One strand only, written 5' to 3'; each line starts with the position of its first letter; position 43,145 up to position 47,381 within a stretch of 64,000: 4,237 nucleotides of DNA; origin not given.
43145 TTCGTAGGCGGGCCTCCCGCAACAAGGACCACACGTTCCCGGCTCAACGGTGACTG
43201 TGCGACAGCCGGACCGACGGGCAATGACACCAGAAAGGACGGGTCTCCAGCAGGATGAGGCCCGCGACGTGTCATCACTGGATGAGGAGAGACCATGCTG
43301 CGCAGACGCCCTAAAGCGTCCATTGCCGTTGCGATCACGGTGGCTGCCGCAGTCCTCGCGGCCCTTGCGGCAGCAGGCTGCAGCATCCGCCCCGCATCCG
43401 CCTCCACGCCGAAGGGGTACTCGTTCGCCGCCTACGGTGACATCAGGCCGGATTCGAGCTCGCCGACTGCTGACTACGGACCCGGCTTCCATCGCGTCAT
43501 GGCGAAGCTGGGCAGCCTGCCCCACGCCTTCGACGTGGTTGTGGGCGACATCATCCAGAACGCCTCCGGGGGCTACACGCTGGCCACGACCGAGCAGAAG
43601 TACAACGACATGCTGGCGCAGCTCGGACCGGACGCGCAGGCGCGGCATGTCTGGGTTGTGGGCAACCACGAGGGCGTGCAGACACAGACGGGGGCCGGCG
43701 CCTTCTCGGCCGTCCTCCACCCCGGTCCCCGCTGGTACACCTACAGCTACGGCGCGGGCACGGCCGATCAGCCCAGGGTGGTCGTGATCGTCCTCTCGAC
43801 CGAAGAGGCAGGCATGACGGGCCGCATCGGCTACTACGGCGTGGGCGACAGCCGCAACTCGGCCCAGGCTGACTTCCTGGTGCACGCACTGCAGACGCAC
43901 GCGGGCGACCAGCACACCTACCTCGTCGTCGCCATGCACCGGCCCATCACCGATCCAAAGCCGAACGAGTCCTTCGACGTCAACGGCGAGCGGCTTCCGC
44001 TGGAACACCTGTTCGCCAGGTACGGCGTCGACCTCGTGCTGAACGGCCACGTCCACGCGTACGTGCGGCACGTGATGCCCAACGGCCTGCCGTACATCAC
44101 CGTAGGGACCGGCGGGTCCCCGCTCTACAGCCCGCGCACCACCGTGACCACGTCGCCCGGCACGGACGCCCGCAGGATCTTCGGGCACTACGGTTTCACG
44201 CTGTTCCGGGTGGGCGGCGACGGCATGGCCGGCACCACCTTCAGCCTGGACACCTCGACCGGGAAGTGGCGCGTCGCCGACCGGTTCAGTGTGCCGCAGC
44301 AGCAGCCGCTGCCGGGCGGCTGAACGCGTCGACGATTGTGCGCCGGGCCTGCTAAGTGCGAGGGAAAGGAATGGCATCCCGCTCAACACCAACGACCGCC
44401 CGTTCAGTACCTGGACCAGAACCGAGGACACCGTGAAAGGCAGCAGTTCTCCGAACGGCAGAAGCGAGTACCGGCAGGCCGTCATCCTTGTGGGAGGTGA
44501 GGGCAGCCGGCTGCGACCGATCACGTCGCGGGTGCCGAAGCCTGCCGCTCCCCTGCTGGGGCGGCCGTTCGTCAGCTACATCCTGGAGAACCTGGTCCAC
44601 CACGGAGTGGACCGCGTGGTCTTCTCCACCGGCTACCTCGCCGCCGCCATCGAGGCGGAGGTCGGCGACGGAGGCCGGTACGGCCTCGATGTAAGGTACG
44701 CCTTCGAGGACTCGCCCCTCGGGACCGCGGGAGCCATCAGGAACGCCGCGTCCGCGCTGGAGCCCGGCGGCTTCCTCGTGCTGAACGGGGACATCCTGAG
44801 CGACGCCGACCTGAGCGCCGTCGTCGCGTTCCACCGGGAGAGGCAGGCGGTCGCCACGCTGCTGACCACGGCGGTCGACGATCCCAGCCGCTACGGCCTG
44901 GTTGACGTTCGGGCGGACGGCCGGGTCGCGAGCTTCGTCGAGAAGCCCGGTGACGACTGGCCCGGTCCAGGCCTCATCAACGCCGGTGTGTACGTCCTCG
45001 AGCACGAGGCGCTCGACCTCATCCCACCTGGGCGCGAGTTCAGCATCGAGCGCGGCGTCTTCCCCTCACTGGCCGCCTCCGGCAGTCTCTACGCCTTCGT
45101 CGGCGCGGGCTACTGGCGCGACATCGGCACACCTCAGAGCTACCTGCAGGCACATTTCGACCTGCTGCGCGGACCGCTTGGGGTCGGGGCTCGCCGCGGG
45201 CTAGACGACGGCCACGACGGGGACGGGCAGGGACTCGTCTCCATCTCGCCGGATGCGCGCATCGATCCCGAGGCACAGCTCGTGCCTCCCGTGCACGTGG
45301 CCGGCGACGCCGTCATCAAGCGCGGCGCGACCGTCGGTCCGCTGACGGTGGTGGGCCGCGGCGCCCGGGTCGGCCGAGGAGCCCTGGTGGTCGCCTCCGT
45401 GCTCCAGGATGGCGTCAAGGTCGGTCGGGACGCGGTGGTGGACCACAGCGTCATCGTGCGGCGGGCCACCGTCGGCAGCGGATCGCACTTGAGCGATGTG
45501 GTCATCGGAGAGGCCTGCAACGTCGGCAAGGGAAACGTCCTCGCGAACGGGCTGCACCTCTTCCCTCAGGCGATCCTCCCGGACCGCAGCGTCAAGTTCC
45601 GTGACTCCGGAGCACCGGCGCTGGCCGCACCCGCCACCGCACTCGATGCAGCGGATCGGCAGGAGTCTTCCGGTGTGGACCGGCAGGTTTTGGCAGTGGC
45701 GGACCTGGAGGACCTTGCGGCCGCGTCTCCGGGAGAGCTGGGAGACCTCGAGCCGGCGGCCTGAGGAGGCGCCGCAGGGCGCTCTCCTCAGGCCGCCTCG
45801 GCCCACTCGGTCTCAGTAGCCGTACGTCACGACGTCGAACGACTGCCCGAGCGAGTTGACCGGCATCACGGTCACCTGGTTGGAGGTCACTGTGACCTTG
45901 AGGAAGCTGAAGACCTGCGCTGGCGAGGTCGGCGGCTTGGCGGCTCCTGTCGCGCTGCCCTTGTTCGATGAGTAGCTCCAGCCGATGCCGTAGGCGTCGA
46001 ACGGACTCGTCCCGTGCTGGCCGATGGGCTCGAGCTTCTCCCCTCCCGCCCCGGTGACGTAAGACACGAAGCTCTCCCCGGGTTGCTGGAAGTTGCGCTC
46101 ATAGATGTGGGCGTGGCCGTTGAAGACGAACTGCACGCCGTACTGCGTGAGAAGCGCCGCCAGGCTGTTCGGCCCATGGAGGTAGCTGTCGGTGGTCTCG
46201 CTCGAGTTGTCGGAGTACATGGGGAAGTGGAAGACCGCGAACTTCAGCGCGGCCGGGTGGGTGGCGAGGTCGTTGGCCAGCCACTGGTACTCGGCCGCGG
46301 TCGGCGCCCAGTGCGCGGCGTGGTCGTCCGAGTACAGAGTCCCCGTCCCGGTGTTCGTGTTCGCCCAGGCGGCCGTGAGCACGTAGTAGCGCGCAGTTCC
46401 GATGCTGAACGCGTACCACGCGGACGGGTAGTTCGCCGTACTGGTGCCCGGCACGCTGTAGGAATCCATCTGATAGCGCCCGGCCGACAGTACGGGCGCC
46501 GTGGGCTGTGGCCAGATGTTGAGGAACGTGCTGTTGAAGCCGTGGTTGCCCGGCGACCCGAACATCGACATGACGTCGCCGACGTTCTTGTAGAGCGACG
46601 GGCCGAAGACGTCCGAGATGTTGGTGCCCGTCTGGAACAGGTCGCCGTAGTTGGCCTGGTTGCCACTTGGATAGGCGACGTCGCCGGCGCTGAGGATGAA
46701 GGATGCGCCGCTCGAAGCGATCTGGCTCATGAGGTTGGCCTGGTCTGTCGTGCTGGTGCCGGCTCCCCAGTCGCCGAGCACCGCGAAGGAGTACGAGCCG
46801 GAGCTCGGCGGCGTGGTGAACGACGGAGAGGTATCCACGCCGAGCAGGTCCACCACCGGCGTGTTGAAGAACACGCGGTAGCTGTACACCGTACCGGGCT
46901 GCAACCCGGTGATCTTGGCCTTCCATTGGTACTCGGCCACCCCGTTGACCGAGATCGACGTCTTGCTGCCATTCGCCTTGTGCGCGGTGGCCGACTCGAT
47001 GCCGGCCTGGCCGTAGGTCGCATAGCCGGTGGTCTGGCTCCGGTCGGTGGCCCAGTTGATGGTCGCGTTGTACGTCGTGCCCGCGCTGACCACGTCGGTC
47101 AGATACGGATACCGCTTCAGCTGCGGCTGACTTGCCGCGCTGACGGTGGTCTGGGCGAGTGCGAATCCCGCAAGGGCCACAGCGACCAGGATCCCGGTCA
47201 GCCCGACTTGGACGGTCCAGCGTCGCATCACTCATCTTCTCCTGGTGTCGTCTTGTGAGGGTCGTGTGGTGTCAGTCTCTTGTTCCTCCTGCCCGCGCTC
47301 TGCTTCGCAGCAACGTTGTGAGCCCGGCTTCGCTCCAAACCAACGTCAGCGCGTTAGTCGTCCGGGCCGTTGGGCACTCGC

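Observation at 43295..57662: Accessory envelope locus combining mannose-glycan enzymes with four secreted phosphoesterases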

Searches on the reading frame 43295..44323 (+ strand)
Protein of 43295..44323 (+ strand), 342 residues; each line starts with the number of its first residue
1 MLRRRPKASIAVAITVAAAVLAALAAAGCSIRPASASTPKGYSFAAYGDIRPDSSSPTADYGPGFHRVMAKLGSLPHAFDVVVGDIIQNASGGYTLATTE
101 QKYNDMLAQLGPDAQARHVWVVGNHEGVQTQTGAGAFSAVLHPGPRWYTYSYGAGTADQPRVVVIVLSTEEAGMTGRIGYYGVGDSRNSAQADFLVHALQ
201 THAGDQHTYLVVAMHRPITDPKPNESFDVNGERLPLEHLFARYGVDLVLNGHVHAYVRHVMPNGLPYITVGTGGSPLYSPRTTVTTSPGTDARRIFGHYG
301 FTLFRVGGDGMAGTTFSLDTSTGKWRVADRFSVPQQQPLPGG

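Call 5: search_protein_families(library=pfam, proteins=[window:43295-44323:+], max_evalue=0.01)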
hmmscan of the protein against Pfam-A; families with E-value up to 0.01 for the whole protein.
window:43295-44323:+ (342 aa): 2 families
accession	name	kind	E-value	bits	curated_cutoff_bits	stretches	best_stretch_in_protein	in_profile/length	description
PF00149.33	Metallophos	-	5.9e-10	40.3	21.5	1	63-256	13-191/191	Calcineurin-like phosphoesterase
PF14008.11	Metallophos_C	-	0.0079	17.3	23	0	267-306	4-42/63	Iron/zinc purple acid phosphatase-like protein C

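Call 8: search_protein_families(library=ncbifam, proteins=[window:43295-44323:+], max_evalue=0.01)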
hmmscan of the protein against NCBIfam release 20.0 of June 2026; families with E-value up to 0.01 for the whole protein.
window:43295-44323:+ (342 aa): 0 families

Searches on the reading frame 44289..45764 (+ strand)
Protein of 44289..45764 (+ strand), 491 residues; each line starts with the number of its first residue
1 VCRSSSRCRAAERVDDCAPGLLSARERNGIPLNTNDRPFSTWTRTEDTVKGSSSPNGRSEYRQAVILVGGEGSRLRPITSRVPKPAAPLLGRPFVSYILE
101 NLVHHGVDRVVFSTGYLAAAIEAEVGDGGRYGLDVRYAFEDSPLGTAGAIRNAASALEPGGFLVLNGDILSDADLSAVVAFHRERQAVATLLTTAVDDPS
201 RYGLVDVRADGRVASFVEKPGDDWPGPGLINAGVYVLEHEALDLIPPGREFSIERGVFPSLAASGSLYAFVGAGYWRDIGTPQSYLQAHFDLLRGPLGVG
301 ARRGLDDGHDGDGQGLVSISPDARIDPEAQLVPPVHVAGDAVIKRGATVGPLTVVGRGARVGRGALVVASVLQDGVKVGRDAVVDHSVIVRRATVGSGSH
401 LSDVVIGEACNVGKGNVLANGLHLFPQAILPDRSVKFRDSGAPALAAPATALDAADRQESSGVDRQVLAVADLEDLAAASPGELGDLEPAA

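Call 5: search_protein_families(library=pfam, proteins=[window:44289-45764:+], max_evalue=0.01)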
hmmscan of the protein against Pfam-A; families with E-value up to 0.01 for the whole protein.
window:44289-45764:+ (491 aa): 6 families
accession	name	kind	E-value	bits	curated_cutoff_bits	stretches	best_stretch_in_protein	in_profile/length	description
PF00483.29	NTP_transferase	-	2.2e-49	168.7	21.2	1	64-292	2-242/245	Nucleotidyl transferase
PF12804.13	NTP_transf_3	-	5.4e-11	43.4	27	1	64-187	1-116/160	MobA-like NTP transferase domain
PF25084.1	LbH_EIF2B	-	5.7e-11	42.8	54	1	338-422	7-91/105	EIF2B subunit epsilon LbH domain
PF00132.30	Hexapep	-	1.2e-08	34.8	27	0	340-370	1-31/36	Bacterial transferase hexapeptide (six repeats)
PF24894.1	Hexapep_GlmU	-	8.8e-07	29.4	23.3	1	353-417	19-82/104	GlmU-like, C-terminal hexapeptide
PF07959.18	Fucose_pyrophosphorylase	-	7.2e-05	22.3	34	1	362-410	282-333/418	Fucose pyrophosphorylase domain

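Call 8: search_protein_families(library=ncbifam, proteins=[window:44436-45764:+], max_evalue=0.01)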
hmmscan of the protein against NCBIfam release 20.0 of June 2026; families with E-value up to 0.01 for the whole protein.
window:44436-45764:+ (442 aa): 42 families (the best 25 are shown)
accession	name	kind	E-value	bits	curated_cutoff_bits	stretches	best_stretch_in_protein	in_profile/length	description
NF052502.1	man1P_GTase_Rv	exception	1.1e-94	317.2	440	2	14-300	2-279/352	mannose-1-phosphate guanylyltransferase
TIGR03992.1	Arch_glmU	subfamily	1e-55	189.3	292.1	1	14-371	2-335/393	bifunctional sugar-1-phosphate nucleotidylyltransferase/acetyltransferase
TIGR02091.1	glgC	equivalog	9e-38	130.3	424.9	1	15-370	3-363/364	glucose-1-phosphate adenylyltransferase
TIGR01208.1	rmlA_long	equivalog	1.4e-37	129.4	320.25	1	15-358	2-346/353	glucose-1-phosphate thymidylyltransferase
NF045761.1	NAMPUrTaseMurU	equivalog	4.3e-35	121.6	250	1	14-235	2-219/226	N-acetylmuramate alpha-1-phosphate uridylyltransferase MurU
NF003670.0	PRK05293.1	equivalog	8.1e-33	113.9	470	2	15-245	7-260/382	glucose-1-phosphate adenylyltransferase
NF049965.1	GlMnHpPGnyltfHddC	equivalog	1.9e-32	112.7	300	1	14-237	2-215/221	D-glycero-D-manno-heptose 1-phosphate guanosyltransferase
NF041173.1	Sug_nt_acttase_Thmprot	equivalog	5.7e-31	107.9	600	2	14-238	2-222/405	bifunctional sugar-1-phosphate nucleotidylyltransferase/acetyltransferase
NF041313.1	UDPGP_AglF_Halo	equivalog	5.8e-29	101.2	400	1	14-234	2-225/234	UTP--glucose-1-phosphate uridylyltransferase AglF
NF001947.0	PRK00725.1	subfamily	4.6e-28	98.1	470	2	14-244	18-288/426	glucose-1-phosphate adenylyltransferase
NF010935.0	PRK14355.1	equivalog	2.3e-27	95.8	718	2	14-193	5-183/459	bifunctional UDP-N-acetylglucosamine diphosphorylase/glucosamine-1-phosphate N-acetyltransferase GlmU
NF002023.0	PRK00844.1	subfamily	3.4e-26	92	458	4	15-74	9-69/408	glucose-1-phosphate adenylyltransferase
TIGR02623.1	G1P_cyt_trans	equivalog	6.3e-26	91.4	300.25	2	97-232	106-234/255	glucose-1-phosphate cytidylyltransferase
TIGR01173.1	glmU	equivalog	1.8e-25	89.7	366.85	2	14-193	2-177/452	bifunctional UDP-N-acetylglucosamine diphosphorylase/glucosamine-1-phosphate N-acetyltransferase GlmU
NF010934.1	PRK14354.1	equivalog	5.2e-25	87.9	450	1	15-193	2-177/447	bifunctional UDP-N-acetylglucosamine diphosphorylase/glucosamine-1-phosphate N-acetyltransferase GlmU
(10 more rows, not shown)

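Call 65: search_solved_structures(query=window:44436-45764:+, max_evalue=1e-10)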
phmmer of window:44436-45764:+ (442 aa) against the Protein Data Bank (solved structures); distinct sequences matched with E-value up to 1e-10: 60.
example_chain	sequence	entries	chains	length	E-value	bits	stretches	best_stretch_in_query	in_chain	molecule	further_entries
8x7s_B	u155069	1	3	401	5e-47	163.8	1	9-343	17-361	UTP--glucose-1-phosphate uridylyltransferase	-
7whr_B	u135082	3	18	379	6.4e-47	163.5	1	13-377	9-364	Nucleotidyl transferase family protein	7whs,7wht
7x8j_A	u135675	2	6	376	3.1e-46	161.2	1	14-372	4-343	Mannose-1-phosphate guanylyltransferase 1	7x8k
8yre_D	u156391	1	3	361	3.6e-46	161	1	14-238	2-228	Mannose-1-phosphate guanylyltransferase 1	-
7d72_K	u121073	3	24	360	9.4e-46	159.6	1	14-322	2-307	Mannose-1-phosphate guanyltransferase beta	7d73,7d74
5xhw_A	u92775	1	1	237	1.5e-33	119.4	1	14-239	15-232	Putative 6-deoxy-D-mannoheptose pathway protein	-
6jq8_A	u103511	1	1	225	1.6e-33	119.3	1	15-239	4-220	Putative 6-deoxy-D-mannoheptose pathway protein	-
4y7t_A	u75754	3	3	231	4.1e-29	104.8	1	14-239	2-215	Nucleotidyl transferase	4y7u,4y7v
7d72_A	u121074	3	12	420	1.8e-24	89.5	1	14-336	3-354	Mannose-1-phosphate guanyltransferase alpha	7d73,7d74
5ify_A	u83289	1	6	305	5.8e-23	84.5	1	13-239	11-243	Glucose-1-phosphate thymidylyltransferase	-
6n0u_A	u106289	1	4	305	1.6e-22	83.1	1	13-239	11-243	Glucose-1-phosphate thymidylyltransferase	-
9dqf_A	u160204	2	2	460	2.1e-22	82.7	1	10-172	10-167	Bifunctional protein GlmU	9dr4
4arw_A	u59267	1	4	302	4.7e-22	81.5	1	8-239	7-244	GLUCOSE-1-PHOSPHATE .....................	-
3zlk_A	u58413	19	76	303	1.1e-21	80.3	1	12-239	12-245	GLUCOSE-1-PHOSPHATE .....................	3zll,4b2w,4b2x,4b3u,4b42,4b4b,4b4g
1h5s_D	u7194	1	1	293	1.4e-21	79.9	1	12-240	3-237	Glucose-1-phosphate thymidylyltransferase 1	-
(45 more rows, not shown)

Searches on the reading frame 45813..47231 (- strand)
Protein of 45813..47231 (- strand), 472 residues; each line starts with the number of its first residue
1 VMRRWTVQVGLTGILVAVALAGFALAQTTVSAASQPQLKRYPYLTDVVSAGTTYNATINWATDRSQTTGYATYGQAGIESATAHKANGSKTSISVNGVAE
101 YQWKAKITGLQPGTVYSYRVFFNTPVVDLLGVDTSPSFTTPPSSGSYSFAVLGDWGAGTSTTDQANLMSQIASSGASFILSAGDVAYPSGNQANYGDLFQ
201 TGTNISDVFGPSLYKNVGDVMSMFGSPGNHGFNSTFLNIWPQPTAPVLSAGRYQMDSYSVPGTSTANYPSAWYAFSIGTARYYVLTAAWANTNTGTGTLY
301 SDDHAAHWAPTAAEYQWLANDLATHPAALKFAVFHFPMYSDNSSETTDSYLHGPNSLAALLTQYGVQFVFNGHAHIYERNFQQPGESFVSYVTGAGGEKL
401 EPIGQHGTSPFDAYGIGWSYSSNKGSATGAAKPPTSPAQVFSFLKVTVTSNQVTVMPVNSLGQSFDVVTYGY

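Call 5: search_protein_families(library=pfam, proteins=[window:45813-47231:-], max_evalue=0.01)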
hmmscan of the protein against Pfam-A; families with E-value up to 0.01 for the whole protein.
window:45813-47231:- (472 aa): 3 families
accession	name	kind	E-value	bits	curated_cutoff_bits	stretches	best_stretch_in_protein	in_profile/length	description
PF00149.33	Metallophos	-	1.7e-11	45.4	21.5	1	148-377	2-191/191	Calcineurin-like phosphoesterase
PF16656.11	Pur_ac_phosph_N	-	1.3e-09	39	30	1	52-124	11-82/93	Purple acid Phosphatase, N-terminal domain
PF00041.27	fn3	-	0.0055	17.3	25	0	48-121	8-67/84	Fibronectin type III domain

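Call 8: search_protein_families(library=ncbifam, proteins=[window:45813-47231:-], max_evalue=0.01)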
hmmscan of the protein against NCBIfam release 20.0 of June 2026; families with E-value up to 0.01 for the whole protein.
window:45813-47231:- (472 aa): 0 families

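Call 66: search_solved_structures(query=window:45813-47228:-, max_evalue=0.001)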
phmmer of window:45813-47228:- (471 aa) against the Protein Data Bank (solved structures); distinct sequences matched with E-value up to 0.001: 2.
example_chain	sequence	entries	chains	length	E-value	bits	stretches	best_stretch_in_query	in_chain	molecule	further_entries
6git_A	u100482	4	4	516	2.7e-07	33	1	104-380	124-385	Purple acid phosphatase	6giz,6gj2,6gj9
6gja_A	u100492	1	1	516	3.4e-07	32.7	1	104-380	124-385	Purple acid phosphatase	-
